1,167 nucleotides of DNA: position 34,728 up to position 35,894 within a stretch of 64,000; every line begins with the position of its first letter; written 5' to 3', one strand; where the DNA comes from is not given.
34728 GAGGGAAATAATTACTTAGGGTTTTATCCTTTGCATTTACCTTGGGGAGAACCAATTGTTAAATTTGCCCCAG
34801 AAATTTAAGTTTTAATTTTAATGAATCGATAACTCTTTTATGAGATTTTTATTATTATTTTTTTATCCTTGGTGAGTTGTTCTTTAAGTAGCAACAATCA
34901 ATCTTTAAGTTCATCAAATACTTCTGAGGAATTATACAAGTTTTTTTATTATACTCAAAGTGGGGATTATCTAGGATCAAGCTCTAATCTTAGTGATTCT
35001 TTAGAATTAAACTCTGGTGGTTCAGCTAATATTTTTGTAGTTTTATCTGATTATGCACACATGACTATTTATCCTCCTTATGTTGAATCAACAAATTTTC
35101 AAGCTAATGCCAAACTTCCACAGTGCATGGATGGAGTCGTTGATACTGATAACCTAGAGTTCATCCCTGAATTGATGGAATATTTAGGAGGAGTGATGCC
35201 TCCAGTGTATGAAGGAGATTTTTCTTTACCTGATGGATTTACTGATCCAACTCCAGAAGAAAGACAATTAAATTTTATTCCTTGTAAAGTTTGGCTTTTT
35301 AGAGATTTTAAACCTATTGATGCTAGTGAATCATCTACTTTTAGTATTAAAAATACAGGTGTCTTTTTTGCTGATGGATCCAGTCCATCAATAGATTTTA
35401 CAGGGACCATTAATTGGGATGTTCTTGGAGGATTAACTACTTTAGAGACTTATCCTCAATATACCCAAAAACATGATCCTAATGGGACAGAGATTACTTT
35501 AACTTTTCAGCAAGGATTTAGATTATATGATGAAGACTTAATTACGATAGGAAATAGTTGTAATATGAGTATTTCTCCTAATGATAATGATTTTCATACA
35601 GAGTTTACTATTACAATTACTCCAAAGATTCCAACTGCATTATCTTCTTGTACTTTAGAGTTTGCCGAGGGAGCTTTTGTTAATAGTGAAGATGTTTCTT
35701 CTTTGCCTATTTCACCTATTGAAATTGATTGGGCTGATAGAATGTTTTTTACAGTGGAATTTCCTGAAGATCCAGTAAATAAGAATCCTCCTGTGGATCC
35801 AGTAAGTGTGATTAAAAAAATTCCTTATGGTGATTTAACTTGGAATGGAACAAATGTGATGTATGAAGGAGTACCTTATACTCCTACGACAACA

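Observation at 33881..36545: Tandem paralogous large lipoproteins with a duplicated 38-nt upstream/start module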

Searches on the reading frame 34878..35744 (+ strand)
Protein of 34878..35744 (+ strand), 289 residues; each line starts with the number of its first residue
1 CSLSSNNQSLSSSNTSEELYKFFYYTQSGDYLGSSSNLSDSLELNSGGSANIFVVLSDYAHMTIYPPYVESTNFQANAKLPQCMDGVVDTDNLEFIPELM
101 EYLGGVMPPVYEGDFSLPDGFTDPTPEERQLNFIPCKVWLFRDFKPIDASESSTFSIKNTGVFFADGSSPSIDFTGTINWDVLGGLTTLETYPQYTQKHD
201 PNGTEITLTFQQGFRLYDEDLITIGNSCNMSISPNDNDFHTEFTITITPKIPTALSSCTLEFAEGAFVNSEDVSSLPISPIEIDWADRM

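Call 53: predict_structure(alignment_id=A5)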
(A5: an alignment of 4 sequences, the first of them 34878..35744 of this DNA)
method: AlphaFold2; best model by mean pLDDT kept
length: 289 residues; sequences in the alignment: 4
mean_pLDDT: 67.0   pTM: 0.53
mean pLDDT of the five models: 67.0, 66.5, 66.0, 65.4, 64.1
residues with pLDDT >= 90: 6; 70-90: 147; 50-70: 89; < 50: 47
segments of 3 or more residues with pLDDT < 50: 1-16, 39-41, 182-193, 272-277, 286-289
pLDDT, mean of each block of 10 residues (from residue 1): 32 47 79 68 56 87 74 65 76 72 88 80 67 78 72 76 81 70 36 54 68 67 76 64 74 64 65 50 53
secondary structure, 60 per line:
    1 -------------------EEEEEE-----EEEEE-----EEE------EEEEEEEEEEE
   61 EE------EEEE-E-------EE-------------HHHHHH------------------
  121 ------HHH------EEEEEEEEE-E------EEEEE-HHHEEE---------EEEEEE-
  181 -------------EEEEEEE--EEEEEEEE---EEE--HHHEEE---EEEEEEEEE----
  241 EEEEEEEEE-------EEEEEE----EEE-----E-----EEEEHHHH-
elements in order: E20-25 E31-35 E41-43 E50-62 E69-72 H97-102 E136-144 E153-157 E162-164 E174-179 E194-200 E203-210 E214-216 E222-224 E228-236 E241-249 E257-262 E267-269 E281-284 H285-288

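Call 84: fold_search(model_id=the predicted structure, library=pdb)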
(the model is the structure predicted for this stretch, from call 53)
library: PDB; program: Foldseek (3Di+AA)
matches with E <= 10: 1514; with E <= 0.001: 8
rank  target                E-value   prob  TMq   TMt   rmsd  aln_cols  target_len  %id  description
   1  4uj7                  2.2e-04  0.97  0.18  0.24  16.6       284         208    8  Structure of the S-layer protein SbsC, domains 5-6 (released 2016-04-27)
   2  4fmk_A                4.4e-04  0.97  0.25  0.30  13.5       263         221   12  Crystal structure of mouse nectin-2 extracellular fragment D1-D2 (released 2012-08-22)
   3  5ftx                  4.7e-04  0.95  0.20  0.10  17.4       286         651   10  Structure of surface layer protein SbsC, domains 4-9 (released 2017-02-22)
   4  6ewb_G                6.5e-04  0.89  0.20  0.25  14.5       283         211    8  Crystal structure of GII.4 UNSW 2012 P domain in complex with Fab 10E9 (released 2018-11-14)
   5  5gkr_B                6.8e-04  0.80  0.18  0.23  15.6       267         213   10  Crystal structure of SLE patient-derived anti-DNA antibody in complex with oligonucleotide (released 2017-07-05)
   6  7qf1_E                8.1e-04  0.80  0.18  0.22  13.7       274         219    7  Crystal structure of the SARS-CoV-2 RBD in complex with the human antibody CV2.6264 (released 2022-05-18)
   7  3p0v_I                9.5e-04  0.66  0.17  0.20  15.2       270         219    8  anti-EGFR/HER3 Fab DL11 alone (released 2011-10-19)
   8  6h06_E                9.5e-04  0.63  0.17  0.21  14.1       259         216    8  FAB CBTAU-22.1 IN COMPLEX WITH TAU PEPTIDE V1088-5 (released 2018-07-25)
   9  6weq_G                1.1e-03  0.80  0.19  0.24  14.0       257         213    8  DENV1 NS1 in complex with neutralizing 2B7 Fab fragment (released 2020-12-23)
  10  6d01_E                1.1e-03  0.60  0.17  0.19  14.6       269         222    7  Crystal structure of 1210 Fab in complex with circumsporozoite protein NANP5 (released 2018-06-13)
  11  6k7o_B                1.2e-03  0.72  0.18  0.21  15.7       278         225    6  Complex structure of LILRB4 and h128-3 antibody (released 2019-07-03)
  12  5udd_J                1.2e-03  0.66  0.18  0.21  15.0       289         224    7  Crystal Structure of RSV F B9320 Bound to MEDI8897 (released 2017-05-17)
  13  5tkj_G                1.3e-03  0.87  0.19  0.25  15.0       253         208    6  Structure of vaccine-elicited diverse HIV-1 neutralizing antibody vFP1.01 in complex with HIV-1 fusion peptide residue (released 2018-04-04)
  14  8txt_G                1.3e-03  0.69  0.17  0.21  14.6       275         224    9  Crystal structure of 05.GC.w13.02 Fab in complex with H5 HA from A/Viet Nam/1203/2004(H5N1) (released 2024-06-26)
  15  6ias_H                1.3e-03  0.54  0.16  0.19  14.8       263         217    7  structure of human NKp46 in complex with antibody NKp46-1 and NKp46-4 (released 2019-06-12)
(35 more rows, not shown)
